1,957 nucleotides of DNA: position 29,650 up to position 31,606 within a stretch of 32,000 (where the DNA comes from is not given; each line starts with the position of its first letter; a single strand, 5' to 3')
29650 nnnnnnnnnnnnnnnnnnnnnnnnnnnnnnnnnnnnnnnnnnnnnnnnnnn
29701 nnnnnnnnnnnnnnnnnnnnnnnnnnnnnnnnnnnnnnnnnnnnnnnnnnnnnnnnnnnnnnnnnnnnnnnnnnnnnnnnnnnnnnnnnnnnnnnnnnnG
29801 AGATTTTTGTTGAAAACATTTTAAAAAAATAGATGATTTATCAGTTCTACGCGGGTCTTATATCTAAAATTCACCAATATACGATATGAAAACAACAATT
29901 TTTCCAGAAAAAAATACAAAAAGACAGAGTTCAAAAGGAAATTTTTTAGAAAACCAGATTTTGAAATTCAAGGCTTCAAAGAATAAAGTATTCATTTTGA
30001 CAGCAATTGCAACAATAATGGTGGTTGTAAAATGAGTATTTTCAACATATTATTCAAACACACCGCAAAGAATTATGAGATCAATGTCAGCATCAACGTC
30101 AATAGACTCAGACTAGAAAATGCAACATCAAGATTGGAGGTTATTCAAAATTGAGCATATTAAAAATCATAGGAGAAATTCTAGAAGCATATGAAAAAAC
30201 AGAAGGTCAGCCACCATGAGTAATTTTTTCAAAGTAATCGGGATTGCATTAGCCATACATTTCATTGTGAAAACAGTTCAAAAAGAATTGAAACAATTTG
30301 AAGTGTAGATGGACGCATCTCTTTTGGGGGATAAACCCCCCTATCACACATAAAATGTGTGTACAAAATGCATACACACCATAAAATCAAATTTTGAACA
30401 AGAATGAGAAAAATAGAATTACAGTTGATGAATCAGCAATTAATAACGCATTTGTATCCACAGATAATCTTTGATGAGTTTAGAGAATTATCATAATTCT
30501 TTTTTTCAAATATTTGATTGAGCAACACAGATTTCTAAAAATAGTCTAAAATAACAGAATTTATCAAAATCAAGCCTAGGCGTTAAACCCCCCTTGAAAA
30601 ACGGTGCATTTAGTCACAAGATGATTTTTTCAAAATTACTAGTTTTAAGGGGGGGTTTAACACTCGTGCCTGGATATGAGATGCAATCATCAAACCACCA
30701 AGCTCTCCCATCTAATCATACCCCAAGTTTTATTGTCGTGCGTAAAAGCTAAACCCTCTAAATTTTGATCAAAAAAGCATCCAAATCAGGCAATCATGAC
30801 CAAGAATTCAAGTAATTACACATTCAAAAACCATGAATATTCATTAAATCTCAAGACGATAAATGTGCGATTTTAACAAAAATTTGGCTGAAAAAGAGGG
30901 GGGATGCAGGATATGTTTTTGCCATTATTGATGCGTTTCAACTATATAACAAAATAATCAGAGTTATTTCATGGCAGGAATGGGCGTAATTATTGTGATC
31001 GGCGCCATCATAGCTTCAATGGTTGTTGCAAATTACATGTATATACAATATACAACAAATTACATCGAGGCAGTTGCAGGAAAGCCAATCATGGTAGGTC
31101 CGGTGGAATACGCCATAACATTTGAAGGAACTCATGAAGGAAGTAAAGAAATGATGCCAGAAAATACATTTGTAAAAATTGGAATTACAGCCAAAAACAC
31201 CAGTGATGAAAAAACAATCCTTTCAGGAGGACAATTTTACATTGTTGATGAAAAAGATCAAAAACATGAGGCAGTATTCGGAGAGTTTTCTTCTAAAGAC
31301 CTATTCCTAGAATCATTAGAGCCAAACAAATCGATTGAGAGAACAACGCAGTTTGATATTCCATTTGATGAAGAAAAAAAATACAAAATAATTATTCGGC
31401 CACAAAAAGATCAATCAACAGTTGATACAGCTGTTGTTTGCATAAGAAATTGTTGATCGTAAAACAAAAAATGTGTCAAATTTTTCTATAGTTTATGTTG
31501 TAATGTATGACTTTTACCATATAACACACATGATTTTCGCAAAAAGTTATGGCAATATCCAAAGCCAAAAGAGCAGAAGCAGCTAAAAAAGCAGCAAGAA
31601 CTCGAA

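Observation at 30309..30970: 662-bp ORF-free region with clustered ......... boxes in both orientations (iteron/origin-like, or a structured RNA)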

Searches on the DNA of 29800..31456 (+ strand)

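Call 4: search_rna_families(source=window, start=29800, end=31300, threshold=evalue, max_evalue=10, show_alignments=3)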
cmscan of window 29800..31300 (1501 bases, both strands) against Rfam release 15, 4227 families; matches with E-value up to 10: 5.
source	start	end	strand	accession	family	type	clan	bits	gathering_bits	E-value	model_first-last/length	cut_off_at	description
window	30583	30660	-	RF03722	MIR4378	Gene; miRNA;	-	19.8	90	1.6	1-91/91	no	MIR4378 microRNA precursor family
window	31149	31227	+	RF00571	SNORD65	Gene; snRNA; snoRNA; CD-box;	CL00057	17.8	41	0.84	1-73/73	no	Small nucleolar RNA SNORD65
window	30429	30499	-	RF01155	snoR101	Gene; snRNA; snoRNA; CD-box;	-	17.1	40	1.8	1-66/66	no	Small nucleolar RNA snoR101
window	30465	30532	-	RF01626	ceN30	Gene; snRNA; snoRNA; CD-box;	-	15.7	65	5.9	1-73/73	no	Caenorhabditis snoRNA ceN30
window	30471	30510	-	RF02350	psRNA6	Gene; sRNA;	-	12.3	60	1.2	1-333/333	no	Nitrosomonas sRNA psRNA6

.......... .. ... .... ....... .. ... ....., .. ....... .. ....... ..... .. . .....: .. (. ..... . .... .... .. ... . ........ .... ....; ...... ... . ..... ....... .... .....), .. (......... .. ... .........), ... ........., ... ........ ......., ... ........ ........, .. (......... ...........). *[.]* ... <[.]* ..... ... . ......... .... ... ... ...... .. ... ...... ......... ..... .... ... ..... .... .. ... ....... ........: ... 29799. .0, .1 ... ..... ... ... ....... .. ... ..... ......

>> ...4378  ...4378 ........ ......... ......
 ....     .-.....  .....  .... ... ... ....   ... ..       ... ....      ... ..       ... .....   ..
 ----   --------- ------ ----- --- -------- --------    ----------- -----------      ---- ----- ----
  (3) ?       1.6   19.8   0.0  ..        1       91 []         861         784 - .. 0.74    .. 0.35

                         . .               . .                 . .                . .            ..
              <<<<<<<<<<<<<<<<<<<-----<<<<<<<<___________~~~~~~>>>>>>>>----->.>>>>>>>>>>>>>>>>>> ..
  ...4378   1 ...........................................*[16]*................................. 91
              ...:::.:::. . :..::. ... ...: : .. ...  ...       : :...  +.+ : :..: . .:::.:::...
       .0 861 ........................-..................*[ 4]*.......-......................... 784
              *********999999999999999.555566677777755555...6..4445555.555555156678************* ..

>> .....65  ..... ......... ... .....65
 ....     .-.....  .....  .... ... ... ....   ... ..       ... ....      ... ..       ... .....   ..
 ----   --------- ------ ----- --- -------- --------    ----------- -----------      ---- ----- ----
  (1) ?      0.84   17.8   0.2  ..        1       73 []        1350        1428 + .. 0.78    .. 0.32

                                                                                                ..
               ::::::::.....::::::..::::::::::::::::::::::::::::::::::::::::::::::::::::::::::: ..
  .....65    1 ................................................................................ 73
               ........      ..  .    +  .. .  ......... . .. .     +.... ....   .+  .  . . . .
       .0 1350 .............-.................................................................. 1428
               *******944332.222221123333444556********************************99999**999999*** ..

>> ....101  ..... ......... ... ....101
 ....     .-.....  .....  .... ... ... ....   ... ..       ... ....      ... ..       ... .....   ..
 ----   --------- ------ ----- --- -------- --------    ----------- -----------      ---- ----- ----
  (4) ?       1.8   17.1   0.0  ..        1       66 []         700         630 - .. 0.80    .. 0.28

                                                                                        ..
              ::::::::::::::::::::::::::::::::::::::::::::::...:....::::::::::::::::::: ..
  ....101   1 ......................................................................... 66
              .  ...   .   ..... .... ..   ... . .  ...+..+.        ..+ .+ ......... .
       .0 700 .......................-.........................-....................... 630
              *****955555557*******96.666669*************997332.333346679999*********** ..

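Call 61: search_rna_families(sources=[L040, L032, L110, L021, L044, L141, L072, L065, L096, L127], threshold=evalue, max_evalue=1)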
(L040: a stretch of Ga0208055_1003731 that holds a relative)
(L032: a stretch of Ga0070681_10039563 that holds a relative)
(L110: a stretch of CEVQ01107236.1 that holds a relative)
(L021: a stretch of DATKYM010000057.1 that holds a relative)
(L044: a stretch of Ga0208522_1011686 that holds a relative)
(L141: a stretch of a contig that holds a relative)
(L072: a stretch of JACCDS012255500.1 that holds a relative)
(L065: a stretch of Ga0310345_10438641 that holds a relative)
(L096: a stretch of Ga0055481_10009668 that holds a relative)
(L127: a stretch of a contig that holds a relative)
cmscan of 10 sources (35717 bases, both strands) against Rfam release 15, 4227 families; matches with E-value up to 1: 10.
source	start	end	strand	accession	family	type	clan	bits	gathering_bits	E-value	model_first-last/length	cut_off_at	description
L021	1393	1466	+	RF00005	tRNA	Gene; tRNA;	CL00001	68.7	29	3.9e-13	1-71/71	no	tRNA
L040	2422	2495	-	RF00005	tRNA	Gene; tRNA;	CL00001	66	29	2.2e-12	1-71/71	no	tRNA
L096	106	179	+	RF00005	tRNA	Gene; tRNA;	CL00001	65.7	29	2.6e-12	1-71/71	no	tRNA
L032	1468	1541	+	RF00005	tRNA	Gene; tRNA;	CL00001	65.5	29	3e-12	1-71/71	no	tRNA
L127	555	628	+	RF00005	tRNA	Gene; tRNA;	CL00001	65.5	29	3e-12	1-71/71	no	tRNA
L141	5372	5445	+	RF00005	tRNA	Gene; tRNA;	CL00001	64.2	29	6.7e-12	1-71/71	no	tRNA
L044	3568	3641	-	RF00005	tRNA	Gene; tRNA;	CL00001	64.1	29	7.4e-12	1-71/71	no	tRNA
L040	2421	2495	+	RF04354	Plastid-ycf2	Cis-reg;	-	26.9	65.7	0.14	1-75/75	no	Plastid-ycf2 5UTR RNA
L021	1393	1467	-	RF04354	Plastid-ycf2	Cis-reg;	-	26.2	65.7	0.22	1-75/75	no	Plastid-ycf2 5UTR RNA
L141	5372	5446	-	RF04354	Plastid-ycf2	Cis-reg;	-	23.9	65.7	0.94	1-75/75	no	Plastid-ycf2 5UTR RNA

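Call 75: build_rna_model(alignment_id=A2, structure=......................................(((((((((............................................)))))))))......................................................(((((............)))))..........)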
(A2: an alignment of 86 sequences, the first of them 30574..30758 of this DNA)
Model R1 built from alignment A2 (86 sequences, 186 columns); structure: as given.
model positions 185; base pairs 14; branch points 1; effective number of sequences 3.61; information 0.59 bits per position. Calibrated on 0.2 Mb of random sequence (short: E-values are rough).
structure used (alignment columns):
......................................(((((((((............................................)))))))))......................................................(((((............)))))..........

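Call 80: search_with_rna_model(model_id=R1, sources=[window, L143, L144, L145, L005, L015, L018, L037, L058, L062, L067, L118, L104, L137], max_evalue=1, show_alignments=3)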
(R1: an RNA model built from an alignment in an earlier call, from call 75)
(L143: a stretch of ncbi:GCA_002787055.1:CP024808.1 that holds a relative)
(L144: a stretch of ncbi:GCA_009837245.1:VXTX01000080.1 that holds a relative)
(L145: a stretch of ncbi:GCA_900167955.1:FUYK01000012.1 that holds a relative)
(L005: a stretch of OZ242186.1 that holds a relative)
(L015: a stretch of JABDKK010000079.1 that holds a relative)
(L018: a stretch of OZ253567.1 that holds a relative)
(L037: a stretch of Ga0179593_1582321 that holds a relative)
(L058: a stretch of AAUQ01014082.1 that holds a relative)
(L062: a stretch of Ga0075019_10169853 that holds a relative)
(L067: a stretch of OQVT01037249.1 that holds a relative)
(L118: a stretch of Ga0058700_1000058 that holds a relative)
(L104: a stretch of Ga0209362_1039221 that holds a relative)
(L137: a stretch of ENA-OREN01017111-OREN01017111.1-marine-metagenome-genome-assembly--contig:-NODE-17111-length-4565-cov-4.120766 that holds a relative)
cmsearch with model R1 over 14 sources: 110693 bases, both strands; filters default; matches with E-value up to 1: 11.
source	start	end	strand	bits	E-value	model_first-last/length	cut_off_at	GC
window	30574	30758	+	176.7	2.4e-35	1-185/185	no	0.42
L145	5443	5626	-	146.3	5.9e-29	1-185/185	no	0.4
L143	5526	5710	-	125.5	1.3e-24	1-185/185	no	0.43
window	30474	30669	-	39.6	1.4e-06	1-185/185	no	0.31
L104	299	456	+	26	0.00099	1-185/185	no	0.42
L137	3391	3548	-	26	0.00099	1-185/185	no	0.42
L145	5532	5642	+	22.8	0.0048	1-185/185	no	0.39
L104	230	395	-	20.5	0.014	1-185/185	no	0.39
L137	3452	3617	+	20.5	0.014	1-185/185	no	0.39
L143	5615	5803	+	19.8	0.02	1-185/185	no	0.37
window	16743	16815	+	12.1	0.82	103-175/185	no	0.23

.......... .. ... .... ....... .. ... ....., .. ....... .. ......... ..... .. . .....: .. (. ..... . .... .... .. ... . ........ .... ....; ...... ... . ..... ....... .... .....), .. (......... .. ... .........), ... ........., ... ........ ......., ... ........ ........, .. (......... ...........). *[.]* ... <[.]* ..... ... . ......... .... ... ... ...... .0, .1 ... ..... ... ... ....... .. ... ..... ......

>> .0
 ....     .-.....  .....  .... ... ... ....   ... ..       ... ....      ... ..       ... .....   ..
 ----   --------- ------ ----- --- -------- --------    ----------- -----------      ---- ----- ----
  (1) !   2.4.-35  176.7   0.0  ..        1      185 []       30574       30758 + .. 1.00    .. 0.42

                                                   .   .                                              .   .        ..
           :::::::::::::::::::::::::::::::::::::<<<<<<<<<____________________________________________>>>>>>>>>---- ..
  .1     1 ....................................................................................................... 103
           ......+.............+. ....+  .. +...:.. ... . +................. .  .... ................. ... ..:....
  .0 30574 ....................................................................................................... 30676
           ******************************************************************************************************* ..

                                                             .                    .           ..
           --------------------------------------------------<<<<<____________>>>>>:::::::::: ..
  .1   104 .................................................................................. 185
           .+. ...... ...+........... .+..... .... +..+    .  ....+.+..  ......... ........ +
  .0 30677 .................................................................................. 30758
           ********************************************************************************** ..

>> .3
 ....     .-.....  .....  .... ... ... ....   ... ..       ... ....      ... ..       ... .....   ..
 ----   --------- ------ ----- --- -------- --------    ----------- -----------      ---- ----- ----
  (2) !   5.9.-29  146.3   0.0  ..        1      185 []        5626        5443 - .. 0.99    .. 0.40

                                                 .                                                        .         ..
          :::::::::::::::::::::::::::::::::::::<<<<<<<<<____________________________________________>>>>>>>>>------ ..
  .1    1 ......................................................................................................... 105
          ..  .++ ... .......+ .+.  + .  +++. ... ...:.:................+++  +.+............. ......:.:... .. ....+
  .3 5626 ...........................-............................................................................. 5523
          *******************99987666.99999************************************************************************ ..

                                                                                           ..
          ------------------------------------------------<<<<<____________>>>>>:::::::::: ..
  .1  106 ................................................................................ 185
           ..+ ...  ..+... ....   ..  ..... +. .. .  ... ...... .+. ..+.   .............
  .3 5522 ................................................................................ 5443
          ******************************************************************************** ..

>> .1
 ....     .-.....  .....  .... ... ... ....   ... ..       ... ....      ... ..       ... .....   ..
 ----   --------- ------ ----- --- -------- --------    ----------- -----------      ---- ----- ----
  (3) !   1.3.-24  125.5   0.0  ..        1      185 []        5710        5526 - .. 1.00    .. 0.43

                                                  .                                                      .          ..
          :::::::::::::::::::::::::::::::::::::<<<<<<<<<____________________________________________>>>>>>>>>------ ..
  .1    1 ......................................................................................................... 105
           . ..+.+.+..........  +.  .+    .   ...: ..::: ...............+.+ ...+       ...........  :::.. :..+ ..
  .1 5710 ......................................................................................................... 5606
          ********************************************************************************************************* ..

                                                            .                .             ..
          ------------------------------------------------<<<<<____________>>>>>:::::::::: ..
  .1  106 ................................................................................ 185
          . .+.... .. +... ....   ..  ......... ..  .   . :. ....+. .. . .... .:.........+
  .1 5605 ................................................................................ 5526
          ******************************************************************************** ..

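Call 86: search_with_rna_model(model_id=R1, source=L144, filters=off, max_evalue=10, show_alignments=1)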
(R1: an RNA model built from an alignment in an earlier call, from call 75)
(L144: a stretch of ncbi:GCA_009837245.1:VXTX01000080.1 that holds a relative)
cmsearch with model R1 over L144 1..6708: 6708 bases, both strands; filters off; matches with E-value up to 10: 4.
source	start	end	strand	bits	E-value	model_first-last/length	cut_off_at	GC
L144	4598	4695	-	4.4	2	1-185/185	no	0.5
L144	4695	4720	+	4.3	2.2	1-185/185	no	0.5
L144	2288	2319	-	2.8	4.5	137-175/185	no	0.34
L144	2835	2864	-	1.5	8.5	146-175/185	no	0.43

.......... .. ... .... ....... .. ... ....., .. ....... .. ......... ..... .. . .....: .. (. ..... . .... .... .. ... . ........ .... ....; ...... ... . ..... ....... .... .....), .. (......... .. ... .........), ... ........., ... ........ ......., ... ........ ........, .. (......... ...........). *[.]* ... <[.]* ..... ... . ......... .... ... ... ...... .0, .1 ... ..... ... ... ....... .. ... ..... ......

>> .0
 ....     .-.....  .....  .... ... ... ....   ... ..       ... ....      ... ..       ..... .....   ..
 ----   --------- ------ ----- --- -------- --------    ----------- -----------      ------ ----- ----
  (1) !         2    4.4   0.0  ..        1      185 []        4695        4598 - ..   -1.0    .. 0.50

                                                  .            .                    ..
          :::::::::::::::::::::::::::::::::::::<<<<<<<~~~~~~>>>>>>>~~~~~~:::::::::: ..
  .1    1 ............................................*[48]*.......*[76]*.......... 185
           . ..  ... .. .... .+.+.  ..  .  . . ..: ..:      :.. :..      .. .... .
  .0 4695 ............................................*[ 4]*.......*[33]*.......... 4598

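Call 105: search_with_rna_model(model_id=R1, sources=[L143, L145, L146, L147, L148, L149], max_evalue=0.001, make_alignment=true)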
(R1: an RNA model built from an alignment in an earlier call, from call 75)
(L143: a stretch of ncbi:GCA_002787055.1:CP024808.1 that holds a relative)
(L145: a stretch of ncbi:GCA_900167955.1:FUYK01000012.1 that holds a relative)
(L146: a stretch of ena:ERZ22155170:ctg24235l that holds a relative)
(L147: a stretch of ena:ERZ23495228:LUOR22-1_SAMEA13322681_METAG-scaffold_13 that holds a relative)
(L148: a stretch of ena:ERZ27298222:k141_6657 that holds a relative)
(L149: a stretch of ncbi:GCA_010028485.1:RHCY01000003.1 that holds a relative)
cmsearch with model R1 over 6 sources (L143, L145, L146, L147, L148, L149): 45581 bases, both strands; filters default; matches with E-value up to 0.001: 6.
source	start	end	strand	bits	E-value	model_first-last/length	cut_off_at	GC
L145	5443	5626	-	146.3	2.4e-29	1-185/185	no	0.4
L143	5526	5710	-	125.5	5.5e-25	1-185/185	no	0.43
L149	4072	4256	-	104.6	1.3e-20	1-185/185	no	0.44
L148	3531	3715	-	85.4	1.5e-16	1-185/185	no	0.3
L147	3522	3706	-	79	3.2e-15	1-185/185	no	0.27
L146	3471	3655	-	59.7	3.6e-11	1-185/185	no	0.62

Alignment A4: 6 matches aligned to the model, 185 columns, each read 5' to 3' on its own strand. Consensus structure (alignment columns), stored with it:
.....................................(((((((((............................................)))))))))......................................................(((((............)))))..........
